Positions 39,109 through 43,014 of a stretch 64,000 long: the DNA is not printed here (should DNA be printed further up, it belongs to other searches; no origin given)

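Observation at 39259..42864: PolC replicase with no intrinsic 3'-5' proofreading exonuclease domain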

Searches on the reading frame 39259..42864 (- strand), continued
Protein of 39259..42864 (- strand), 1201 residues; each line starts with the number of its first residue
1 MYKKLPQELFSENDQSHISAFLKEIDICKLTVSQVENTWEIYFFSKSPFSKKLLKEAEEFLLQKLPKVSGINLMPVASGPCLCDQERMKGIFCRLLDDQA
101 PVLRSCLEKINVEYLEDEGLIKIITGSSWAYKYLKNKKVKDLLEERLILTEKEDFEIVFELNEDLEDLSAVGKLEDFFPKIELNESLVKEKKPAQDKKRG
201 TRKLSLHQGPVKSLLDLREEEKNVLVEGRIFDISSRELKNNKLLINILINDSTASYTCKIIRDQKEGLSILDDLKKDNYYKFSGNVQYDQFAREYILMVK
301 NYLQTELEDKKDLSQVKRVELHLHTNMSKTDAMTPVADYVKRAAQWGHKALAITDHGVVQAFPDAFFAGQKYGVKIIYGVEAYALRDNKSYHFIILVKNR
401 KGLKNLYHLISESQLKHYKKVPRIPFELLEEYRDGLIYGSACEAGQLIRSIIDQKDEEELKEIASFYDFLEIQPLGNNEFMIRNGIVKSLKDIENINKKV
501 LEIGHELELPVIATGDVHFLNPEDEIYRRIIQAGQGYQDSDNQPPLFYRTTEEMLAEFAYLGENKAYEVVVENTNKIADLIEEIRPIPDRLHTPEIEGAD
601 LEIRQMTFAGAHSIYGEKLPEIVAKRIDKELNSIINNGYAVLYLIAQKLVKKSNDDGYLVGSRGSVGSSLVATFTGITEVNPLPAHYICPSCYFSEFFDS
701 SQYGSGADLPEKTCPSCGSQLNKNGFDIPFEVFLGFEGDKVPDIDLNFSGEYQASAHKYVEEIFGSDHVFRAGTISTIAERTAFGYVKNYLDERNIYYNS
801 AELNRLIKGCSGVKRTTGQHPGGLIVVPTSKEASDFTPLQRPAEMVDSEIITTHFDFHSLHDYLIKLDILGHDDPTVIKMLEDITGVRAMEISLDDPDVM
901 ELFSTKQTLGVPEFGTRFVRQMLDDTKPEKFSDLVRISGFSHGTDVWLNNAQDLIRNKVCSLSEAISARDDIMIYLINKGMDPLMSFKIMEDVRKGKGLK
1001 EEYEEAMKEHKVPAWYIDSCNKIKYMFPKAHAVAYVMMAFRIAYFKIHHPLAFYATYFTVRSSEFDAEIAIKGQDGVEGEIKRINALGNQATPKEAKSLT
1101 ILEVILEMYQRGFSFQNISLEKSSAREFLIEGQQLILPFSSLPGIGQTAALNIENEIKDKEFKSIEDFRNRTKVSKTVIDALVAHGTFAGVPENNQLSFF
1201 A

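Call 17: search_solved_structures(query=window:39259-42864:-, max_evalue=1e-20, show_alignments=1)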
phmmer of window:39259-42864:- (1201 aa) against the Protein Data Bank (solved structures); distinct sequences matched with E-value up to 1e-20: 11.
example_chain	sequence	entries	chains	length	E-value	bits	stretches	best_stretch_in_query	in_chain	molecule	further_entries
3f2b_A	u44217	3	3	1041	0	1193.2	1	208-1200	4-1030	DNA-directed DNA polymerase III alpha chain | GEOBACILLUS KAUSTOPHILUS DNA POLC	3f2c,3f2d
9qpc_A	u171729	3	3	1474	0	1109.6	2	388-1200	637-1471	DNA polymerase III PolC-type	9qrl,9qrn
4jom_A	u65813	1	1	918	5e-36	127.1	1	313-683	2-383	DNA polymerase III subunit alpha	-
2hnh_A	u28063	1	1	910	1.4e-32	115.6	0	314-683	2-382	DNA polymerase III alpha subunit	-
2hqa_A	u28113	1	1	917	1.5e-32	115.5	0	314-683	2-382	DNA polymerase III alpha subunit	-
5m1s_A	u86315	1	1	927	1.6e-32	115.5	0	314-683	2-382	DNA polymerase III subunit alpha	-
5fku_A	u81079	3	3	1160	5.9e-32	113.6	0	314-683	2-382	DNA POLYMERASE III SUBUNIT ALPHA | DNA POLYMERASE III ALPHA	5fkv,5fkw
2hpi_A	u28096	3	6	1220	3.7e-31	110.9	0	314-631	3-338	DNA polymerase III alpha subunit | DNA polymerase III subunit alpha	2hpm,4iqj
3e0d_A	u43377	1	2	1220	8.5e-30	106.4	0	314-631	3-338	DNA polymerase III subunit alpha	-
5lew_A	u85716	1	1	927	6.4e-29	103.5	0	390-685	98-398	DNA polymerase III subunit alpha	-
7pu7_A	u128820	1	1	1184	2.9e-28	101.4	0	319-685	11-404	DNA polymerase III subunit alpha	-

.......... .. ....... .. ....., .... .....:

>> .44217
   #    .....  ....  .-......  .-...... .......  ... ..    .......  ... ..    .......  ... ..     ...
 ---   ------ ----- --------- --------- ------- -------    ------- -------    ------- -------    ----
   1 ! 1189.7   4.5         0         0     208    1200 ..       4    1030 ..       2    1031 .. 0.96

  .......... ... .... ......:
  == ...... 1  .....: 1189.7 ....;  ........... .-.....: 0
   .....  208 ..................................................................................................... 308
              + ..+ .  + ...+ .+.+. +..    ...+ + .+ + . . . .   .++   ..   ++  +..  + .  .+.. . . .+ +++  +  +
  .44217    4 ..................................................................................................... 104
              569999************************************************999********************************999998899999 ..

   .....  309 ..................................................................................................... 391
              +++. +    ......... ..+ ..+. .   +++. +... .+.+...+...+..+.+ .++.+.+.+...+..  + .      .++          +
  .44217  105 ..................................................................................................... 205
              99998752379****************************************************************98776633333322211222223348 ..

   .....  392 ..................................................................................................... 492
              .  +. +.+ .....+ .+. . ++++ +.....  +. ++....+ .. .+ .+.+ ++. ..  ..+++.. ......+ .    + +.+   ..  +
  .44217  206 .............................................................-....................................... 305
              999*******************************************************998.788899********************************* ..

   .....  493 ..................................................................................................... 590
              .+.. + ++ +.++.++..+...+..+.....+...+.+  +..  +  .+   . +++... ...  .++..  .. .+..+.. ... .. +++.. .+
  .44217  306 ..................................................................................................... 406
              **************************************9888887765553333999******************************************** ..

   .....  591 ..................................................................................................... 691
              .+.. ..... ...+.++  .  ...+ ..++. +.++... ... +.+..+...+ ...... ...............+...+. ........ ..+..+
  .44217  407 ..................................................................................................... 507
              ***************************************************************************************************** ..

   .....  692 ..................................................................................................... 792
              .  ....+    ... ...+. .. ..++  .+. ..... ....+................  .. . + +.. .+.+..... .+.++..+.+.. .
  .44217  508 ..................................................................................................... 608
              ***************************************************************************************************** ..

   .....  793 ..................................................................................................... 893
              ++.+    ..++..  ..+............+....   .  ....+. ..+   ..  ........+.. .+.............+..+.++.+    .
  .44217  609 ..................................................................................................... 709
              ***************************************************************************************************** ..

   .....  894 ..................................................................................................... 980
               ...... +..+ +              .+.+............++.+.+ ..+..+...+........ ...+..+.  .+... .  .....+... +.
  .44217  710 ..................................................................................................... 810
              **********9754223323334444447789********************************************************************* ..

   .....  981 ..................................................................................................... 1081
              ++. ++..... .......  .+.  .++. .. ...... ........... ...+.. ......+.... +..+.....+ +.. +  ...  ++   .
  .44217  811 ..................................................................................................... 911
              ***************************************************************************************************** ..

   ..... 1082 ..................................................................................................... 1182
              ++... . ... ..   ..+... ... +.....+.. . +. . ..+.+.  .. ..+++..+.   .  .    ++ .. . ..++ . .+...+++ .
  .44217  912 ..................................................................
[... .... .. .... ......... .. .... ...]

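Call 28: find_encoding_contigs(protein=P0001, flank=10000, max_places=1)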
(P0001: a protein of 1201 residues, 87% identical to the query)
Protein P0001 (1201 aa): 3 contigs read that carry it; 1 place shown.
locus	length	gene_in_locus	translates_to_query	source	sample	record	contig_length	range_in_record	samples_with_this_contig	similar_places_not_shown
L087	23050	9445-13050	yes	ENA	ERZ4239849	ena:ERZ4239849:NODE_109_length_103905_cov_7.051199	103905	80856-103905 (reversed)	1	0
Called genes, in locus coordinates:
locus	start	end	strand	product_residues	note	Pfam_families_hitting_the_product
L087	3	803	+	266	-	?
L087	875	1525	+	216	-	PF00889:EF_TS, PF25025:EF-Ts_N (weak)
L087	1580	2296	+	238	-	PF00696:AA_kinase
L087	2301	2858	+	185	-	PF01765:RRF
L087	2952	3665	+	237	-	PF01255:Prenyltransf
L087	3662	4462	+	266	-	PF01148:CTP_transf_1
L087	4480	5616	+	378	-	PF02670:DXP_reductoisom, PF08436:DXP_redisom_C, PF13288:DXPR_C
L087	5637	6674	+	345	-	PF02163:Peptidase_M50, PF00595:PDZ (weak), PF13180:PDZ_2, PF17820:PDZ_6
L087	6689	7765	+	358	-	PF04551:GcpE, PF26540:GcpE_C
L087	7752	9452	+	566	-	PF00587:tRNA-synt_2b, PF04073:tRNA_edit, PF03129:HGTP_anticodon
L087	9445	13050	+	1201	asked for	PF14480:DNA_pol3_a_NI (weak), PF02811:PHP, PF07733:DNA_pol3_alpha, PF17657:DNA_pol3_finger, PF14579:HHH_6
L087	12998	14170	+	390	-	PF01063:Aminotran_4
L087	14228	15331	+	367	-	PF04389:Peptidase_M28, PF01546:Peptidase_M20, PF05343:Peptidase_M42, PF07687:M20_dimer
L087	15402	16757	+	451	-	PF01235:Na_Ala_symp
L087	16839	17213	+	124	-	-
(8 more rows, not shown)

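Call 40: predict_structure(alignment_id=A2)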
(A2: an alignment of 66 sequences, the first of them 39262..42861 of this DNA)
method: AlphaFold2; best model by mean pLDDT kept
length: 1200 residues; sequences in the alignment: 66
mean_pLDDT: 84.4   pTM: 0.68
mean pLDDT of the five models: 84.4, 83.1, 82.8, 82.1, 81.9
residues with pLDDT >= 90: 469; 70-90: 605; 50-70: 71; < 50: 55
segments of 3 or more residues with pLDDT < 50: 167-206, 813-819, 910-912, 1197-1200
pLDDT, mean of each block of 10 residues (from residue 1): 79 79 88 86 82 89 87 84 84 75 77 85 85 81 80 80 60 36 29 30 54 88 91 86 92 91 87 89 90 90 83 94 82 90 96 90 93 96 90 96 96 85 92 96 93 95 97 92 92 97 97 92 87 84 90 96 97 98 87 86 96 94 94 88 89 74 79 90 93 84 88 94 90 75 73 85 87 66 90 89 87 49 83 91 74 82 75 69 87 89 63 61 83 86 71 87 88 90 91 87 95 92 83 86 90 87 84 90 83 77 88 90 90 92 85 86 87 87 85 59
secondary structure, 60 per line:
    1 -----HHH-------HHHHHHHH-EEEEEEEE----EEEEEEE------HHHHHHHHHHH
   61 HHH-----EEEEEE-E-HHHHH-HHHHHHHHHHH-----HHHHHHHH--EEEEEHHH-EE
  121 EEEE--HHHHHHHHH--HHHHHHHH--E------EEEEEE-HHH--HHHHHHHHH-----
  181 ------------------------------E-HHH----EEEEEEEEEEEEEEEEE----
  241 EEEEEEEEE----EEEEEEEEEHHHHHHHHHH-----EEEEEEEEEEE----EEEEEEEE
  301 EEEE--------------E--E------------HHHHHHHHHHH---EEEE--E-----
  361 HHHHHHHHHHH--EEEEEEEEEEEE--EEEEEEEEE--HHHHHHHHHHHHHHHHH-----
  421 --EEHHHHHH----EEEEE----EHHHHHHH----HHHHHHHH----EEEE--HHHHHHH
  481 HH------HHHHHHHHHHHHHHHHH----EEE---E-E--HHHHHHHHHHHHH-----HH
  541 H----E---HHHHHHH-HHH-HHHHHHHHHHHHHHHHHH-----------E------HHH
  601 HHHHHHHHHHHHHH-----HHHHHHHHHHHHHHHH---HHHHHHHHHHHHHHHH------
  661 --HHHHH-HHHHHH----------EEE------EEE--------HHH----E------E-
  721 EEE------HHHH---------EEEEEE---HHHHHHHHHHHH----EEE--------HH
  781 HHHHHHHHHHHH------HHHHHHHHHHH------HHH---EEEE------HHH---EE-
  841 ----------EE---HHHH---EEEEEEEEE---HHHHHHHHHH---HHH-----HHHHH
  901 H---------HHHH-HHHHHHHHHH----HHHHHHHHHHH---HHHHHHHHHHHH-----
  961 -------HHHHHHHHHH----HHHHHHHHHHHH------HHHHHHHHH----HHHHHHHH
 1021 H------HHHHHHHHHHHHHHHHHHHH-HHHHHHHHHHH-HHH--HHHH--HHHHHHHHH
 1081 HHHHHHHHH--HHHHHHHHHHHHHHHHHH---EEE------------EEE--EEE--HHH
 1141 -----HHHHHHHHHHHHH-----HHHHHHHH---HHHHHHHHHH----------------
elements in order (helices of 4 or more, strands of 3 or more residues): H16-23 E25-32 E37-43 H50-63 E69-74 H78-82 H84-94 H100-107 E110-114 E119-124 H127-135 H138-145 E155-160 H167-175 E220-236 E241-249 E254-262 H263-272 E278-288 E293-304 H335-345 E349-352 H361-371 E374-385 E388-396 H399-415 H425-430 E435-439 H445-451 H456-463 E468-471 H474-482 H489-505 E510-512 H521-533 H550-556 H562-579 H598-614 H620-635 H639-654 H663-667 H669-674 E685-687 E694-696 E721-723 H730-733 E743-748 H752-763 E768-770 H779-792 H799-809 E822-825 H856-859 E863-871 H875-884 H896-901 H911-914 H916-925 H930-940 H944-955 H968-977 H982-993 H1000-1008 H1013-1021 H1028-1047 H1049-1059 H1066-1069 H1072-1089 H1092-1109 E1113-1115 E1128-1130 E1133-1135 H1146-1158 H1164-1171 H1175-1184

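Call 42: fold_search(model_id=the predicted structure, library=pdb)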
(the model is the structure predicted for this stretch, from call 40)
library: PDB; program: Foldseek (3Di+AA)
matches with E <= 10: 1262; with E <= 0.001: 40
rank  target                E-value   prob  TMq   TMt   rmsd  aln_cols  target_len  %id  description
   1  3f2b_A                0.0e+00  1.00  0.76  0.90   3.5      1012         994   52  DNA Polymerase PolC from Geobacillus kaustophilus complex with DNA, dGTP, Mg and Zn (released 2009-01-20)
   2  3f2c_A                0.0e+00  1.00  0.75  0.90   3.5      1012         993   52  DNA Polymerase PolC from Geobacillus kaustophilus complex with DNA, dGTP and Mn (released 2009-01-20)
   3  9qpc_A                6.5e-98  1.00  0.76  0.75   3.7      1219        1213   41  DNA polymerase with inhibitor (released 2025-09-24)
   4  9qrl_A                3.7e-90  1.00  0.68  0.75   3.6      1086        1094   44  DNA polymerase with inhibitor #2 (released 2025-09-24)
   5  9qrn_A                6.2e-84  1.00  0.67  0.72   3.9      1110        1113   43  DNA polymerase without DNA or inhibitor (released 2025-09-24)
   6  2hpi                  5.2e-40  1.00  0.54  0.56   6.8      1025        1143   22  Eubacterial and Eukaryotic Replicative DNA Polymerases are not Homologous: X-ray Structure of DNA Polymerase III (released 2006-09-19)
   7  3e0d_A                3.2e-39  1.00  0.53  0.55   6.8      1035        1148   20  Insights into the Replisome from the Crystral Structure of the Ternary Complex of the Eubacterial DNA Polymerase III a (released 2008-09-23)
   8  4iqj_C                3.2e-39  1.00  0.53  0.55   7.1      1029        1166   21  Structure of PolIIIalpha-Tauc-DNA complex suggests an atomic model of the replisome (released 2013-03-13)
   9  4iqj_D                3.9e-39  1.00  0.55  0.56   6.7      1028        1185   21  Structure of PolIIIalpha-Tauc-DNA complex suggests an atomic model of the replisome (released 2013-03-13)
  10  4iqj_A                1.3e-38  1.00  0.55  0.56   6.5      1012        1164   22  Structure of PolIIIalpha-Tauc-DNA complex suggests an atomic model of the replisome (released 2013-03-13)
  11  4iqj_B                6.6e-38  1.00  0.55  0.56   6.4      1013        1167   22  Structure of PolIIIalpha-Tauc-DNA complex suggests an atomic model of the replisome (released 2013-03-13)
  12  7pu7_A                7.7e-38  1.00  0.54  0.60   6.1      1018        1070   18  DNA polymerase from M. tuberculosis (released 2022-02-23)
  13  4jom                  4.9e-37  1.00  0.57  0.74   5.4      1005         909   20  Structure of E. coli Pol III 3mPHP mutant (released 2013-05-29)
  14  5lew                  8.6e-37  1.00  0.53  0.67   7.0      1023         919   20  DNA polymerase (released 2017-10-25)
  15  2hnh                  2.2e-36  1.00  0.57  0.73   5.9      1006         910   19  Crystal structure of the catalytic alpha subunit of E. coli replicative DNA polymerase III (released 2006-09-19)
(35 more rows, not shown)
